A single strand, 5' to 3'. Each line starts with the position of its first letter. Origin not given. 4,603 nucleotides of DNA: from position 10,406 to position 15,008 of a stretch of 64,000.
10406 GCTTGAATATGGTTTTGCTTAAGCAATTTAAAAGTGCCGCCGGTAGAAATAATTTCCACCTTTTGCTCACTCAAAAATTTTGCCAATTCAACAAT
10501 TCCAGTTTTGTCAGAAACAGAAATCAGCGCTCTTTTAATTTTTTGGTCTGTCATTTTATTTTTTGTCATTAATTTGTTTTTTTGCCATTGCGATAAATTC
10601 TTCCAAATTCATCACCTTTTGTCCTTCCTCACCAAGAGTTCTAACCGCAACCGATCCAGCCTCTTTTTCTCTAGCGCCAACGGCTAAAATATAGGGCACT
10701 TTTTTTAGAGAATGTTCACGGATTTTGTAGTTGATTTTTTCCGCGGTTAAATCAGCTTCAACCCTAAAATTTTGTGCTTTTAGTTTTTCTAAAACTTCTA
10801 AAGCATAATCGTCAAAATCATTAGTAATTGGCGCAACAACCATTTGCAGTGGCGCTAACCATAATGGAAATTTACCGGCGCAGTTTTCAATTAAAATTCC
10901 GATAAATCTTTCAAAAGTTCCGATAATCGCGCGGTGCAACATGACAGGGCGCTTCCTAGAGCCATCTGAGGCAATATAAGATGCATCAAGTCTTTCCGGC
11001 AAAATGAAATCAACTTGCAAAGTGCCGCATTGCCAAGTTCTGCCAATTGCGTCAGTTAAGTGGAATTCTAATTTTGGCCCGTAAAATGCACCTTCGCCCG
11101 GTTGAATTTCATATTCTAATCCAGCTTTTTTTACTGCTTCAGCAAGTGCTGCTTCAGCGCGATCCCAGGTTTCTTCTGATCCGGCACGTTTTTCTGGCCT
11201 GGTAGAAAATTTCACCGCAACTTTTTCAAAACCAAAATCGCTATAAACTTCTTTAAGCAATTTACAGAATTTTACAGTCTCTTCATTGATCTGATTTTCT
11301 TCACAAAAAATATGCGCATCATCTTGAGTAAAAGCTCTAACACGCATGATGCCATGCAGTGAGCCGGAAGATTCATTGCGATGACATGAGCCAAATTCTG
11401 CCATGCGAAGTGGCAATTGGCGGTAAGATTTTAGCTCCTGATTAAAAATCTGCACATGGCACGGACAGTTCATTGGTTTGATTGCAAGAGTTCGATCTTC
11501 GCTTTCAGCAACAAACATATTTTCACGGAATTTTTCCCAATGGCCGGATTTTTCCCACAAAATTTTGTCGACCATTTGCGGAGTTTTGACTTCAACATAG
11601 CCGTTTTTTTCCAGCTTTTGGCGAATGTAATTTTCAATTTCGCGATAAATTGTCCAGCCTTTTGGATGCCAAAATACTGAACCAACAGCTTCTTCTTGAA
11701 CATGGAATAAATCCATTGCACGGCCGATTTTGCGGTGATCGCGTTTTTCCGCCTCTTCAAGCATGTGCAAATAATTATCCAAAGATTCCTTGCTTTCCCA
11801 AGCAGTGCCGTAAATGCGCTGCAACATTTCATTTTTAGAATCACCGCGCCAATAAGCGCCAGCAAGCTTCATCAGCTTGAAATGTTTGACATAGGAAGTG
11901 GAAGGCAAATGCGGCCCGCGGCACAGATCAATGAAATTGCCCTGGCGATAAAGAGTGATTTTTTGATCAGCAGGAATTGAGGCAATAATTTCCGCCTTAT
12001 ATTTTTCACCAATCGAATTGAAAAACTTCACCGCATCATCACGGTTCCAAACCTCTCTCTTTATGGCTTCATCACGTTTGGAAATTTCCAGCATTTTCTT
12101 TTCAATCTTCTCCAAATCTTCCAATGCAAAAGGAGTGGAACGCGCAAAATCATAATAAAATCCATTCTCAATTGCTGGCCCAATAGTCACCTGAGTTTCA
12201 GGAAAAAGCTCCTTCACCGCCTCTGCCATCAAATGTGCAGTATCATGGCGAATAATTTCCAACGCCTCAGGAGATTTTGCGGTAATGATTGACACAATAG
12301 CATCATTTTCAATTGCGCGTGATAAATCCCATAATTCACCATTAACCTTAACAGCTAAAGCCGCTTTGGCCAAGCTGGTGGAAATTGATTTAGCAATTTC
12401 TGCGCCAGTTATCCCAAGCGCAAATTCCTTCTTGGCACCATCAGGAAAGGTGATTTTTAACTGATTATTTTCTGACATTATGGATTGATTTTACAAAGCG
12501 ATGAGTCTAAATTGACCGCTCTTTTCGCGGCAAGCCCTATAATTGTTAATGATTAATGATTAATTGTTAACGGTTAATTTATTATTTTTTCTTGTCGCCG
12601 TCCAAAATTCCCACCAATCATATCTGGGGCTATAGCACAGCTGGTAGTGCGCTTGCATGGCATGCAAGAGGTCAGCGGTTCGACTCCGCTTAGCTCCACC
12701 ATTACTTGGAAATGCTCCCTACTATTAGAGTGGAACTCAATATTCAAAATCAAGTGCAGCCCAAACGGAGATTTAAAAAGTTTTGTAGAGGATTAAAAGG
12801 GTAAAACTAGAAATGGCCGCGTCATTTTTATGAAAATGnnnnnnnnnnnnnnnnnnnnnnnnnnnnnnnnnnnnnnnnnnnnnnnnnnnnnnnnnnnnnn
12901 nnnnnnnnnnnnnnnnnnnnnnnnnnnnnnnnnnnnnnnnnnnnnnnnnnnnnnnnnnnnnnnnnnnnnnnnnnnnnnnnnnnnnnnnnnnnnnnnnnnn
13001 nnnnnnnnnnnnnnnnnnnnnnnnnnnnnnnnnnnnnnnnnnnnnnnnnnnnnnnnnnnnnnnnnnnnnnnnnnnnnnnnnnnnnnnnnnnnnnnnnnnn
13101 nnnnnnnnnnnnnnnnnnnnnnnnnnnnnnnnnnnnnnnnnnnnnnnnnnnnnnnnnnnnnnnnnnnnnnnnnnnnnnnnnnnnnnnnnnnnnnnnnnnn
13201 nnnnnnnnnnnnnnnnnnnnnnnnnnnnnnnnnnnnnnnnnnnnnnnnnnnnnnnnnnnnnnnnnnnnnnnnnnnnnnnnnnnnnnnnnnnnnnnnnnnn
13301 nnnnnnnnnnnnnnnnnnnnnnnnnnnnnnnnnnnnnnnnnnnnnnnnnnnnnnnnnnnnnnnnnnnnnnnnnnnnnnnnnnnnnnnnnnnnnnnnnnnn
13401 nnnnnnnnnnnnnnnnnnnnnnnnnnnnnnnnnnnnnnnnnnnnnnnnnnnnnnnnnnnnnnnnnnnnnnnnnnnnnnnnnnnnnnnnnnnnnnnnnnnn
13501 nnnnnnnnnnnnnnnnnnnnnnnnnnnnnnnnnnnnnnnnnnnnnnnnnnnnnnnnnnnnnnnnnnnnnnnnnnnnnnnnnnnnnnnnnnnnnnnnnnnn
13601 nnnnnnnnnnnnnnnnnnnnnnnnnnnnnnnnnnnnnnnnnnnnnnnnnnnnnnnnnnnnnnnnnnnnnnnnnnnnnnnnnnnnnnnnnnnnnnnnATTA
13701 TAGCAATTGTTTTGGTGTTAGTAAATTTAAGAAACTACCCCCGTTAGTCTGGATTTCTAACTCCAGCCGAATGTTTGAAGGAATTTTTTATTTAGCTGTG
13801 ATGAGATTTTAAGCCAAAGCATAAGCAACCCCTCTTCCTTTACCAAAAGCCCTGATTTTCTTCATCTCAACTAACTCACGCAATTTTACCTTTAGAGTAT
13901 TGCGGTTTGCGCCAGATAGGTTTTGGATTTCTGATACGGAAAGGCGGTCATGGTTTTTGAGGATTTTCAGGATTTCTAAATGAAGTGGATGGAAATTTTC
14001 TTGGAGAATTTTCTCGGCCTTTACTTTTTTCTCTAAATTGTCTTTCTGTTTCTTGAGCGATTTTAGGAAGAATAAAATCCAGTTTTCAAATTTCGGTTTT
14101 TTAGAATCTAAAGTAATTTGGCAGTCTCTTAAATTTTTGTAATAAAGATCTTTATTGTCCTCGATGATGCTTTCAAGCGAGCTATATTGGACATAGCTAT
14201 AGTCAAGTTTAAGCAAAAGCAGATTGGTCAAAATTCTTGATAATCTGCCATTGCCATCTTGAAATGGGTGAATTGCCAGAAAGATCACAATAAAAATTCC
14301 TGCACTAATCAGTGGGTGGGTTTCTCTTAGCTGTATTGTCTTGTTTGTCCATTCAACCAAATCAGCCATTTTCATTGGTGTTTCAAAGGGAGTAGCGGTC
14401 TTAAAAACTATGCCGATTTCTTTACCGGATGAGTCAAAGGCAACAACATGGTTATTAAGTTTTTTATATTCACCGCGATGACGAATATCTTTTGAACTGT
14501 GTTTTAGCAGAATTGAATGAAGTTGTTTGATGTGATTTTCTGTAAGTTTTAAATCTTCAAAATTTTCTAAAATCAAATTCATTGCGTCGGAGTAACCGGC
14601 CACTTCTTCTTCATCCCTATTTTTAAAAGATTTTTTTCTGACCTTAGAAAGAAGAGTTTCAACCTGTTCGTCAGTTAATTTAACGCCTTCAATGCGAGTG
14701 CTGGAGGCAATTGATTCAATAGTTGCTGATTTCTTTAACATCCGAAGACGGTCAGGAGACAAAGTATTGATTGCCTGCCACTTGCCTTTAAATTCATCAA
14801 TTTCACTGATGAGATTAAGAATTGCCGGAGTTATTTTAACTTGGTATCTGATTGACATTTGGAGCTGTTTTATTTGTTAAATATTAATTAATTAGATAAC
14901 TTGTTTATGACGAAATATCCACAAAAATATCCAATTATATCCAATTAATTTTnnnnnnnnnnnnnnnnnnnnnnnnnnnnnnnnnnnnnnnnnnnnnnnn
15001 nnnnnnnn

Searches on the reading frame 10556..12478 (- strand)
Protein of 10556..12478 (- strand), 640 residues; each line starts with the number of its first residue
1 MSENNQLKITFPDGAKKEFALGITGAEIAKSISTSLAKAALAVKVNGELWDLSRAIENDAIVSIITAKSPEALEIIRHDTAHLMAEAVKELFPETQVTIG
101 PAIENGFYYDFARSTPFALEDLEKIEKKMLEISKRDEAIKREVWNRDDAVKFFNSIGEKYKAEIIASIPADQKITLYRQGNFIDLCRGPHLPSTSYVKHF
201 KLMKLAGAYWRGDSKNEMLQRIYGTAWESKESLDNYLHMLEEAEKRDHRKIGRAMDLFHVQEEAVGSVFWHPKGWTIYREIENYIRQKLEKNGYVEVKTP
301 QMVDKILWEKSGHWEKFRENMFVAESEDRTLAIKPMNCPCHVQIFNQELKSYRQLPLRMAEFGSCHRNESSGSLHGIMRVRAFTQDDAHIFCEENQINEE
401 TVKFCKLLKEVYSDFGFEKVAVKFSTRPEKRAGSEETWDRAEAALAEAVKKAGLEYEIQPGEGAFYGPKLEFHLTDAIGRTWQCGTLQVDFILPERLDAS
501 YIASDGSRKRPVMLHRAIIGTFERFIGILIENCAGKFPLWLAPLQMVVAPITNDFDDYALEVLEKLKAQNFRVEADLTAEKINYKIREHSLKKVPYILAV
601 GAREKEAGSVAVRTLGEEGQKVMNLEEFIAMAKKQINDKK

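Call 21: search_protein_families(library=ncbifam, proteins=[window:10556-12478:-], max_evalue=0.00001)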
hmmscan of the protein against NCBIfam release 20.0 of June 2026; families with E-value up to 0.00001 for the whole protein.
window:10556-12478:- (640 aa): 12 families
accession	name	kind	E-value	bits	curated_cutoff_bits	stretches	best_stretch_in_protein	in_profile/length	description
TIGR00418.1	thrS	equivalog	1.1e-222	741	383.65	1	77-635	1-564/565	threonine--tRNA ligase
NF003068.0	PRK03991.1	equivalog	2.4e-63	214.5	484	1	243-638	194-594/613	threonine--tRNA ligase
NF008979.1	PRK12325.1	exception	1.1e-25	90.4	550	1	260-427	32-200/437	proline--tRNA ligase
NF006625.0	PRK09194.1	equivalog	1.6e-25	90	558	1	242-423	17-196/559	proline--tRNA ligase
TIGR00408.1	proS_fam_I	equivalog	1.6e-23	83.4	437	2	262-438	25-207/475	proline--tRNA ligase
TIGR00409.1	proS_fam_II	equivalog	4.4e-23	82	306.7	1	259-423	31-196/568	proline--tRNA ligase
TIGR00442.1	hisS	equivalog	1.6e-21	76.8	286.75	2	272-451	11-183/406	histidine--tRNA ligase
NF003211.1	PRK04173.1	equivalog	3.8e-18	65.6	312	1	351-440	183-274/454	glycine--tRNA ligase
TIGR00389.1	glyS_dimeric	equivalog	1.4e-14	53.6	243.3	0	352-409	179-233/565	glycine--tRNA ligase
NF011500.0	PRK14938.1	equivalog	1.3e-13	50.7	362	1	534-634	265-365/387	Ser-tRNA(Thr) hydrolase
TIGR00414.1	serS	equivalog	2.4e-12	46.6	301.65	1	241-414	135-313/418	serine--tRNA ligase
TIGR02367.1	PylS_Cterm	equivalog_domain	1.2e-10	41.2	178.15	1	280-375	30-123/242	pyrrolysine--tRNA(Pyl) ligase large subunit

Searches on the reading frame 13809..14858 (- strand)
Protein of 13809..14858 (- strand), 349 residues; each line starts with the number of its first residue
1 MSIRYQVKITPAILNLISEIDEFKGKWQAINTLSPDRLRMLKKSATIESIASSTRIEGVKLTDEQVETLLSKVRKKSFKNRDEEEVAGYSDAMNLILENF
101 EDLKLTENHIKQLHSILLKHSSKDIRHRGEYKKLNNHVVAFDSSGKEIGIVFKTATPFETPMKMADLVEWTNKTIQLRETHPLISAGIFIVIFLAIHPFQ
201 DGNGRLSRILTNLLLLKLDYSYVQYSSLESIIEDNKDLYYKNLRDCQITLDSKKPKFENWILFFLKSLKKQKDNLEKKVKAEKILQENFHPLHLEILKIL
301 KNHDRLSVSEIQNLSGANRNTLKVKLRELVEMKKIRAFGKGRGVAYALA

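Call 60: search_protein_families(library=pfam, proteins=[window:13809-14858:-], max_evalue=0.00001)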
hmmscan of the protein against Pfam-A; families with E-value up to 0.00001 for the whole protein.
window:13809-14858:- (349 aa): 1 family
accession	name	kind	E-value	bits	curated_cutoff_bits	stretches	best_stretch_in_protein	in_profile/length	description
PF02661.23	Fic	-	4.7e-19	69.5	24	1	105-215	2-93/93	Fic/DOC family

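Call 81: search_protein_families(library=ncbifam, proteins=[window:13809-14858:-], max_evalue=0.01)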
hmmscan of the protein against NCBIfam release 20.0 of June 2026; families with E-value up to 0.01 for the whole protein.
window:13809-14858:- (349 aa): 3 families
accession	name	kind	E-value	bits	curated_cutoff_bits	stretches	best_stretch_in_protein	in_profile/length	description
NF046030.1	ProtAdlyltaseSoFic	equivalog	3.9e-17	62.2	550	1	41-337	52-337/361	protein adenylyltransferase Fic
TIGR02613.1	mob_myst_B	hypoth_equivalog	4e-08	33.4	124.4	1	112-241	43-168/186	mobile mystery protein B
NF033788.1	HTH_metalloreg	subfamily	0.0019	18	55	1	290-348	10-68/77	metalloregulator ArsR/SmtB family transcription factor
